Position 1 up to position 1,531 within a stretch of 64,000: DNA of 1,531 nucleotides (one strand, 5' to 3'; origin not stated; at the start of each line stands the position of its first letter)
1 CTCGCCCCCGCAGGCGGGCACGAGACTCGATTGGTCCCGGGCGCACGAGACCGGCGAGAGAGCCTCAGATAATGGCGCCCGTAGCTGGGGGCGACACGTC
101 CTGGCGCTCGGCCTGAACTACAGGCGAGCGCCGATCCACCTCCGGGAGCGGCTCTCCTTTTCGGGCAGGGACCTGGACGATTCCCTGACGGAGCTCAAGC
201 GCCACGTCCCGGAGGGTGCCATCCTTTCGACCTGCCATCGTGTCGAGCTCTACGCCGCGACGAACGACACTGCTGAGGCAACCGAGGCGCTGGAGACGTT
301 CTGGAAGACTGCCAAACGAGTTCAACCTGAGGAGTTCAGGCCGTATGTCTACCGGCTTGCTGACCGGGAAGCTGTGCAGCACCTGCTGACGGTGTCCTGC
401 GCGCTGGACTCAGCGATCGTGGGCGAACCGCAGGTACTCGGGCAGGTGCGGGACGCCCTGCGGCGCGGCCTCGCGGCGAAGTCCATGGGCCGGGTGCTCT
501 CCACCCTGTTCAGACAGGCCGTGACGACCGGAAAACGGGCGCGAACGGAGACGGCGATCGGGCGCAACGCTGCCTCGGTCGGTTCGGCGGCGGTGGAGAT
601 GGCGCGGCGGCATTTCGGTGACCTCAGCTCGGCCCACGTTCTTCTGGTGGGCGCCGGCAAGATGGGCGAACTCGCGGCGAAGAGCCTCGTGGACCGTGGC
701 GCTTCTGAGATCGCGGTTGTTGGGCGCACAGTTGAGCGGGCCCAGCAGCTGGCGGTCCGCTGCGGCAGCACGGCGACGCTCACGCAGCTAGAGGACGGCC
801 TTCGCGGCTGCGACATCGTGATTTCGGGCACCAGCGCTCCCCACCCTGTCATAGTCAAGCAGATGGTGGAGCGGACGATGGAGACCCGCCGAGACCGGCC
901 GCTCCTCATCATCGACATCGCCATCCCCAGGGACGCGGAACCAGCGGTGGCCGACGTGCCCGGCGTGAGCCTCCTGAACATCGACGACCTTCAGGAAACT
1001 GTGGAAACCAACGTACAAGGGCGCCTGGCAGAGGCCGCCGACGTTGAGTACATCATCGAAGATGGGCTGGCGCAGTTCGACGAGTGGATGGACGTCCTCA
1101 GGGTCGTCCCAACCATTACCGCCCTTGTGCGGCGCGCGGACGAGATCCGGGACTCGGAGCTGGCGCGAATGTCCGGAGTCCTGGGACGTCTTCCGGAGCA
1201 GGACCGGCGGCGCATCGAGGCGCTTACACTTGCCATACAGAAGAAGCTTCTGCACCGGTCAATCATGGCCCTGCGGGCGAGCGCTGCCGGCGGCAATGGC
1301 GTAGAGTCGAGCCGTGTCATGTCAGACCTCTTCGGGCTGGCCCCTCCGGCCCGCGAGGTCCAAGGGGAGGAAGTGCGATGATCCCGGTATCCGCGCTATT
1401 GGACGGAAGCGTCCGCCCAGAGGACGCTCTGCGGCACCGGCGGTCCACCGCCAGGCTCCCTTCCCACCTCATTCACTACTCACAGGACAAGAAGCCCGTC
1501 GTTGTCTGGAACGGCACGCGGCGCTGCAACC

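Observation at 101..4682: hemA followed directly by two paralogous radical-SAM/SPASM genes and an HmuY-like protein: possible alternative heme-biosynthesis or heme-handling operon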

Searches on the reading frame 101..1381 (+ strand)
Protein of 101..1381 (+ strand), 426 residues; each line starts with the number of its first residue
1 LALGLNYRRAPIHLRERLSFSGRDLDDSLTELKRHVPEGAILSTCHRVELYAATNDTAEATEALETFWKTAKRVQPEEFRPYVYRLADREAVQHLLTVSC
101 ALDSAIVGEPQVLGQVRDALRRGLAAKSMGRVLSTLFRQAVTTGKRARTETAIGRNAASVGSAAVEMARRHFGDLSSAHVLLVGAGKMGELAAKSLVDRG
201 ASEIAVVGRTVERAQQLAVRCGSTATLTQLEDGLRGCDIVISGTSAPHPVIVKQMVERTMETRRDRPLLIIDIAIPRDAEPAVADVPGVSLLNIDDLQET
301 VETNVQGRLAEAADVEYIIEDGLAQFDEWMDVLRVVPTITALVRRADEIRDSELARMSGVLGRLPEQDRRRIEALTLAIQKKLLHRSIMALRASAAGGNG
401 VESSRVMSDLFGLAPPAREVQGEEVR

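Call 5: search_protein_families(library=ncbifam, proteins=[window:101-1381:+], max_evalue=0.01)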
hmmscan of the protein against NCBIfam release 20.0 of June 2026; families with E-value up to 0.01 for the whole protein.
window:101-1381:+ (426 aa): 26 families (the best 25 are shown)
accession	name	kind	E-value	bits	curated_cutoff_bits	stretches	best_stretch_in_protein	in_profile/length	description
TIGR01035.1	hemA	equivalog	3.8e-124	414.8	209.55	1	2-413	3-415/416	glutamyl-tRNA reductase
NF000744.0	PRK00045.1-3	equivalog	6.2e-116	387.9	429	1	1-420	4-431/447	glutamyl-tRNA reductase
NF000750.0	PRK00045.3-4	equivalog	2e-53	182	289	1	8-416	11-416/439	glutamyl-tRNA reductase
NF010548.0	PRK13940.1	equivalog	1.2e-47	162.7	469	1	2-413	5-410/414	glutamyl-tRNA reductase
NF000752.0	PRK00045.4-2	equivalog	6.9e-38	130.9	381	1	29-392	36-379/412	glutamyl-tRNA reductase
NF000751.1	PRK00045.4-1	equivalog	7.6e-31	107.6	478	1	38-382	46-372/426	glutamyl-tRNA reductase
NF001909.0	PRK00676.1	equivalog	9e-21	74.3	478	1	3-307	6-293/338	glutamyl-tRNA reductase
NF001310.0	PRK00258.1-2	equivalog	5.4e-08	32.3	221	1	139-247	84-197/279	shikimate dehydrogenase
NF001319.0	PRK00258.3-3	equivalog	4.4e-07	29.2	252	1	165-245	110-193/279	shikimate dehydrogenase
TIGR02992.1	ectoine_eutC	equivalog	3.1e-06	26.5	471.65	1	162-257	114-215/326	ectoine utilization protein EutC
TIGR00507.1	aroE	equivalog_domain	7.9e-06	25.2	200.2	1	140-247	83-189/270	shikimate dehydrogenase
NF001312.0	PRK00258.1-4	equivalog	1.6e-05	24.3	295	1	154-245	105-198/285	shikimate dehydrogenase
NF006409.0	PRK08655.1-3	equivalog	2.2e-05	24.2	310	1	181-242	5-63/290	prephenate dehydrogenase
NF006162.0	PRK08306.1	equivalog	8e-05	22.1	261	1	163-274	139-243/297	dipicolinate synthase subunit DpsA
TIGR03366.1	HpnZ_proposed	hypoth_equivalog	0.00017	20.9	328.1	1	158-229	137-207/315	putative phosphonate catabolism associated alcohol dehydrogenase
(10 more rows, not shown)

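Call 6: search_protein_families(library=pfam, proteins=[window:101-1381:+], max_evalue=0.01)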
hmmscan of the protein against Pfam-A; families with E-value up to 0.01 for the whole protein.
window:101-1381:+ (426 aa): 11 families
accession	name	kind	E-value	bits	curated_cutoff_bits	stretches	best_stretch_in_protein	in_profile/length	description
PF05201.20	GlutR_N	-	4.7e-46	156.8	27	1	3-151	1-151/151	Glutamyl-tRNAGlu reductase, N-terminal domain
PF01488.26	Shikimate_DH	-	6.5e-41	140.1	24.3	1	166-299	1-137/138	Shikimate / quinate 5-dehydrogenase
PF00745.25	GlutR_dimer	-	3e-22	79.3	22.9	1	315-413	2-99/99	Glutamyl-tRNAGlu reductase, dimerisation domain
PF03807.23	F420_oxidored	-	1.8e-06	28.9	21.6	1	182-273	4-91/94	NADP oxidoreductase coenzyme F420-dependent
PF13241.12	NAD_binding_7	-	0.00036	21.5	22.1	1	174-247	4-72/104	Putative NAD(P)-binding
PF08659.16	KR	-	0.00039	20.8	22.6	1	180-256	3-72/180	KR domain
PF03435.24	Sacchrp_dh_NADP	-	0.00081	20.2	25.1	1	180-219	1-41/129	Saccharopine dehydrogenase NADP binding domain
PF13460.12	NAD_binding_10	-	0.0016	18.8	27.2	1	185-255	3-81/184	NAD(P)H-binding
PF00899.27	ThiF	-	0.0016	18.1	28.1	1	174-207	17-50/238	ThiF family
PF03446.21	NAD_binding_2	-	0.0027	18.2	21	1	182-250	4-69/161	NAD binding domain of 6-phosphogluconate dehydrogenase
PF01408.29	GFO_IDH_MocA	-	0.0047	18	24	0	179-268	2-95/120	Oxidoreductase family, NAD-binding Rossmann fold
